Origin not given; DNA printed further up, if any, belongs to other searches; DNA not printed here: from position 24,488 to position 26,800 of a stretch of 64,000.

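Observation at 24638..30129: Uncharacterised 'HDG(I/V)WH ... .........' membrane family, one copy fused to a large secreted domain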

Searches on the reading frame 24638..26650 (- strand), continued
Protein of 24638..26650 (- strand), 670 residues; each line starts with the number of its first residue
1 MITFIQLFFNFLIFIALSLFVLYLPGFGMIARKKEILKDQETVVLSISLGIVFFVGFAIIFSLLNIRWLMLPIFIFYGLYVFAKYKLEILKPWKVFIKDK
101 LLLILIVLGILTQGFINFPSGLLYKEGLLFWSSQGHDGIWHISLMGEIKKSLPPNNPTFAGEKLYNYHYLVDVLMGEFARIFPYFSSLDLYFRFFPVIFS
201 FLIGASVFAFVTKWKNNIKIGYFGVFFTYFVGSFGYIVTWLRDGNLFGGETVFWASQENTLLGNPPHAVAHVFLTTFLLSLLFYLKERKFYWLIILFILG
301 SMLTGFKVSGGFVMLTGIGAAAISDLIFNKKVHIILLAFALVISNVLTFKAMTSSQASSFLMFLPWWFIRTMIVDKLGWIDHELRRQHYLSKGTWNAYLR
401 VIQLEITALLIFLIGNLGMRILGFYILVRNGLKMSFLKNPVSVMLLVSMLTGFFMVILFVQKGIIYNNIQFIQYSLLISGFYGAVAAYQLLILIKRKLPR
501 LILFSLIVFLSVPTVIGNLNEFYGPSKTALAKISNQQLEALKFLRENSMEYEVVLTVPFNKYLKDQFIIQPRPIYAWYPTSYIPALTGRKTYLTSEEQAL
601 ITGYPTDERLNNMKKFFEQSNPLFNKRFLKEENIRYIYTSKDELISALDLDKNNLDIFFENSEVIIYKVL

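Call 56: find_encoding_contigs(protein=P0226, flank=10000, max_places=4)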
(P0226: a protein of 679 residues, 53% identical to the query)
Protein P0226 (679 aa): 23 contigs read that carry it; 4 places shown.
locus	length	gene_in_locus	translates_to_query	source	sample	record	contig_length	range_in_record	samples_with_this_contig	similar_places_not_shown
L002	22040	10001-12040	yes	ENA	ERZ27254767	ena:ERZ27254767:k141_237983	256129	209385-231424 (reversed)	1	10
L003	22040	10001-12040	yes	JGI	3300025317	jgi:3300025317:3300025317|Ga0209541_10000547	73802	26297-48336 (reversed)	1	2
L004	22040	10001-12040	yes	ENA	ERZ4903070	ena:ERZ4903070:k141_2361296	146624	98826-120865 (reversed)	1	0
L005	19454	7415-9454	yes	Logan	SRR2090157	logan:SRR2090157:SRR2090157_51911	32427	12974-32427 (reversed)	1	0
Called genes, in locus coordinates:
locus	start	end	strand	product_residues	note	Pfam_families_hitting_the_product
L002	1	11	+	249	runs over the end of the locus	PF00535:Glycos_transf_2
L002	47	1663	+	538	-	PF02366:PMT (weak), PF13231:PMT_2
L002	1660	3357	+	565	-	PF10131:PTPS_related (weak)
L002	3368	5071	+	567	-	PF13231:PMT_2 (weak)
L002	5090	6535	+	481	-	PF01943:Polysacc_synt, PF13440:Polysacc_synt_3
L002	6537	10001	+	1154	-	PF12979:DUF3863 (weak)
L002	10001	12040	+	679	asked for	-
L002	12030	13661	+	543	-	PF13231:PMT_2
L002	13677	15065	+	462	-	PF13231:PMT_2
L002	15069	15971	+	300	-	PF00535:Glycos_transf_2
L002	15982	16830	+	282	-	PF00535:Glycos_transf_2, PF13641:Glyco_tranf_2_3, PF13632:Glyco_trans_2_3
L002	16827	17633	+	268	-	PF00535:Glycos_transf_2, PF10111:Glyco_tranf_2_2 (weak)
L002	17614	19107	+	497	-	-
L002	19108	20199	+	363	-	PF00534:Glycos_transf_1, PF13692:Glyco_trans_1_4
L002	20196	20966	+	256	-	PF00535:Glycos_transf_2, PF10111:Glyco_tranf_2_2, PF13641:Glyco_tranf_2_3, PF13712:Glyco_tranf_2_5 (faint)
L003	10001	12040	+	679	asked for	-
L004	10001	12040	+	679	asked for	-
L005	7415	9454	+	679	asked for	-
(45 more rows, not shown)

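Call 60: find_encoding_contigs(protein=P0165, flank=7000, max_places=2)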
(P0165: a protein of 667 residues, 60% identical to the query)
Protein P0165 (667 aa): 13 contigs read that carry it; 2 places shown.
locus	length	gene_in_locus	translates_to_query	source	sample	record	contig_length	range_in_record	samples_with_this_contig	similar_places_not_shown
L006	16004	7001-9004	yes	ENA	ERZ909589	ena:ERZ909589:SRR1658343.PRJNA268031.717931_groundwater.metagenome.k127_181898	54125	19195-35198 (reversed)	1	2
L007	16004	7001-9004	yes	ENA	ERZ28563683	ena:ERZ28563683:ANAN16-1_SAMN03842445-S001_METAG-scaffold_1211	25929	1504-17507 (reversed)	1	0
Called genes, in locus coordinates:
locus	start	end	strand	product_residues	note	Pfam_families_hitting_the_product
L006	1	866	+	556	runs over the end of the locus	PF10131:PTPS_related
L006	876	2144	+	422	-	-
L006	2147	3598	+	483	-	PF01943:Polysacc_synt, PF13440:Polysacc_synt_3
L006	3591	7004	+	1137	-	-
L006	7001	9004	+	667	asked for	-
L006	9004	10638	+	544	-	PF13231:PMT_2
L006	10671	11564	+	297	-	PF00535:Glycos_transf_2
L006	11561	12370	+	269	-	PF00535:Glycos_transf_2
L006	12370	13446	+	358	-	PF00534:Glycos_transf_1, PF13692:Glyco_trans_1_4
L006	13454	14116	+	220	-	-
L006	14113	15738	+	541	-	-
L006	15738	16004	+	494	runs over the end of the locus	PF13231:PMT_2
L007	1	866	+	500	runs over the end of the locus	PF10131:PTPS_related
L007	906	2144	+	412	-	-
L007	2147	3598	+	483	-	PF01943:Polysacc_synt, PF13440:Polysacc_synt_3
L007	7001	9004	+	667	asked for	-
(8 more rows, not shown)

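Call 61: find_encoding_contigs(protein=P0234, flank=7000, max_places=2)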
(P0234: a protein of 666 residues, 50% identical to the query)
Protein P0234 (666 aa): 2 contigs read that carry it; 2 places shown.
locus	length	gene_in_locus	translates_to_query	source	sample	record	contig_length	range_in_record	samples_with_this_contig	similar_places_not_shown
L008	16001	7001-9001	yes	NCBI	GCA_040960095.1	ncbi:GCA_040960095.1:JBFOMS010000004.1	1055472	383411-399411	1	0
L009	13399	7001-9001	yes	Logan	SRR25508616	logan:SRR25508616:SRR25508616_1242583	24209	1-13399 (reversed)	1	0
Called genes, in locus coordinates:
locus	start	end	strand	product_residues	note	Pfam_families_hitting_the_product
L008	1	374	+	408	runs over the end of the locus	-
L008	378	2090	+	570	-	PF10131:PTPS_related (weak)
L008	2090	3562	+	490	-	PF01943:Polysacc_synt, PF13440:Polysacc_synt_3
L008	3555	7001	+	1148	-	-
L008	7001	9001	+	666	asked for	-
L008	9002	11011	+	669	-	-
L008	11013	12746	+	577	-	PF02366:PMT, PF13231:PMT_2 (weak)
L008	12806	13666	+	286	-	-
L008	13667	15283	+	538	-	PF02366:PMT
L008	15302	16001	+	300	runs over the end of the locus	PF00535:Glycos_transf_2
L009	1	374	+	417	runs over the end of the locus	-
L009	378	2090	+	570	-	PF10131:PTPS_related (weak)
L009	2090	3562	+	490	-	PF01943:Polysacc_synt, PF13440:Polysacc_synt_3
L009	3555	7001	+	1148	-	-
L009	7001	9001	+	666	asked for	-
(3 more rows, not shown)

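Call 62: find_encoding_contigs(protein=P0160, flank=7000, max_places=2)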
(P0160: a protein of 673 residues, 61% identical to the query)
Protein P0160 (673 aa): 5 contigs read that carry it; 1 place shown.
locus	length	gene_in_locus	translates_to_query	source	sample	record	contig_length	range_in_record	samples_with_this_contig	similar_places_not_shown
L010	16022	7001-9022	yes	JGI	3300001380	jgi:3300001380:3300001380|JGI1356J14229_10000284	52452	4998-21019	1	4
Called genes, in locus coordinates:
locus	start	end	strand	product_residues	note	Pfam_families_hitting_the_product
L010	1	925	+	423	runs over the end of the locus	-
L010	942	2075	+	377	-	PF10131:PTPS_related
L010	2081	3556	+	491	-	PF01943:Polysacc_synt, PF13440:Polysacc_synt_3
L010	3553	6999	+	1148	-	-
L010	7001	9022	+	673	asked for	-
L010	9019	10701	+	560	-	PF02366:PMT (faint), PF13231:PMT_2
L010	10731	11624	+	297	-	PF00535:Glycos_transf_2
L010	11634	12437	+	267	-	PF00535:Glycos_transf_2, PF10111:Glyco_tranf_2_2 (weak)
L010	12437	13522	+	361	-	PF00534:Glycos_transf_1, PF13692:Glyco_trans_1_4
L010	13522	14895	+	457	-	-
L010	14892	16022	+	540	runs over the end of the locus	PF02366:PMT, PF13231:PMT_2 (weak)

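Call 64: find_related_loci(query=A1, collection=genome_contigs, flank=6000)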
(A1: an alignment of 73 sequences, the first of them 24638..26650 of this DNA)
Query A1 (670 aa) in genome_contigs; peptide patterns used: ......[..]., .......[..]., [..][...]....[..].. (x = any residue, [..] = any of these).
67 stretches matched a pattern; 46 encode a relative of the query (tblastn E <= 1e-3); 43 distinct loci.
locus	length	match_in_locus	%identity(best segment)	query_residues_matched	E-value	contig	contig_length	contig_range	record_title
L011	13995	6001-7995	66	5-669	0e+0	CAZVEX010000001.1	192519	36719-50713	MAG TPA_asm: uncultured Gammaproteobacteria bacterium isolate binchicken_co38_210 genome assembly, contig: NODE_177_leng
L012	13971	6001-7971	63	14-670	0e+0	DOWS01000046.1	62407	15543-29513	MAG TPA_asm: Candidatus Daviesbacteria bacterium isolate UBA9644 contig_3810, whole genome shotgun sequence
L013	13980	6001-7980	64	11-669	0e+0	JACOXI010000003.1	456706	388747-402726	MAG: Candidatus Daviesbacteria bacterium isolate NC_groundwater_149_Ag_S-0.1um_39_14 S4_GD2017_2_S1_scaffold_3, whole ge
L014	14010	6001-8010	61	1-669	0e+0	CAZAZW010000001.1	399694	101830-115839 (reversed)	MAG TPA_asm: uncultured Gammaproteobacteria bacterium isolate SRP090828_co2_161 genome assembly, contig: NODE_2_length_3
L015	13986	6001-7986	59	5-667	0e+0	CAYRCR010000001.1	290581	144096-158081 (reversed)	MAG TPA_asm: uncultured Gammaproteobacteria bacterium isolate SRP050083_co1_366 genome assembly, contig: NODE_3_length_2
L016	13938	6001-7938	59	26-669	0e+0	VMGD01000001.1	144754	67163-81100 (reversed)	MAG: Microgenomates group bacterium Gr01-1014_7 G01um10147_scaffold_25, whole genome shotgun sequence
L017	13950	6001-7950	57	21-669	0e+0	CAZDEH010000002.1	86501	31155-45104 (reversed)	MAG TPA_asm: uncultured Gammaproteobacteria bacterium isolate SRP050083_co3_643 genome assembly, contig: NODE_98_length_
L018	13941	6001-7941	56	23-669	0e+0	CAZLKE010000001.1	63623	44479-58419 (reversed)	MAG TPA_asm: uncultured Gammaproteobacteria bacterium isolate SRP050083_co1_414 genome assembly, contig: NODE_94_length_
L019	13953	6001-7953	59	26-669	0e+0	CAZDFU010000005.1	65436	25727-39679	MAG TPA_asm: uncultured Gammaproteobacteria bacterium isolate binchicken_co251_985 genome assembly, contig: NODE_624_len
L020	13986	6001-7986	57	30-669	0e+0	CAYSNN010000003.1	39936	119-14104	MAG TPA_asm: uncultured Gammaproteobacteria bacterium isolate binchicken_co251_42 genome assembly, contig: NODE_1386_len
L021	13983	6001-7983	51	10-670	0e+0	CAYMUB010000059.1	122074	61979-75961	MAG TPA_asm: uncultured Gammaproteobacteria bacterium isolate binchicken_co203_488 genome assembly, contig: k141_370093,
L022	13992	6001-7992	55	7-670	0e+0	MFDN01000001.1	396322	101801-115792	MAG: Candidatus Daviesbacteria bacterium RIFCSPLOWO2_01_FULL_39_23 rifcsplowo2_01_scaffold_1, whole genome shotgun seque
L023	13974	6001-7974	50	17-669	0e+0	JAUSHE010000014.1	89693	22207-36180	MAG: Candidatus Daviesbacteria bacterium isolate E14_metabat.bin.170_sub E14_k141_1409817, whole genome shotgun sequence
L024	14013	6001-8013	48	5-670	0e+0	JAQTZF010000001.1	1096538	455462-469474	MAG: Candidatus Daviesbacteria bacterium isolate STC_54 NODE_2_length_1096538_cov_10.617223_Sandtown_C, whole genome sho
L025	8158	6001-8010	49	5-670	0e+0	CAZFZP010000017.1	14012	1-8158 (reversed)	MAG TPA_asm: uncultured Gammaproteobacteria bacterium isolate SRP050083_co3_227 genome assembly, contig: NODE_3524_lengt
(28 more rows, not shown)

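Call 66: search_protein_families(library=pfam, proteins=[P0384, P0165, P0226, P0383], max_evalue=10)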
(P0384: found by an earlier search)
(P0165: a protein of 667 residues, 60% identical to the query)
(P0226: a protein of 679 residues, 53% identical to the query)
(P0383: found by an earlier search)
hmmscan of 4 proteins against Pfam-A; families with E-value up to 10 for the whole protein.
P0384 (549 aa): 0 families

P0165 (667 aa): 1 family
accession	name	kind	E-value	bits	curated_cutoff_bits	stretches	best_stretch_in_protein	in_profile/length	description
PF22777.1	VKGC_lumenal_dom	-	0.12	12.8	27.7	1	100-145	6-49/152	Vitamin K-dependent gamma-carboxylase, lumenal domain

P0226 (679 aa): 2 families
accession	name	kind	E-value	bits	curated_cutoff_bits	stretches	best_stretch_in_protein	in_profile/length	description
PF20176.3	DUF6541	-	0.021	13.5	29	1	507-566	483-546/646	Family of unknown function (DUF6541)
PF02744.22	GalP_UDP_tr_C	-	0.085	13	29.2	1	596-657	6-67/165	Galactose-1-phosphate uridyl transferase, C-terminal domain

P0383 (1154 aa): 0 families
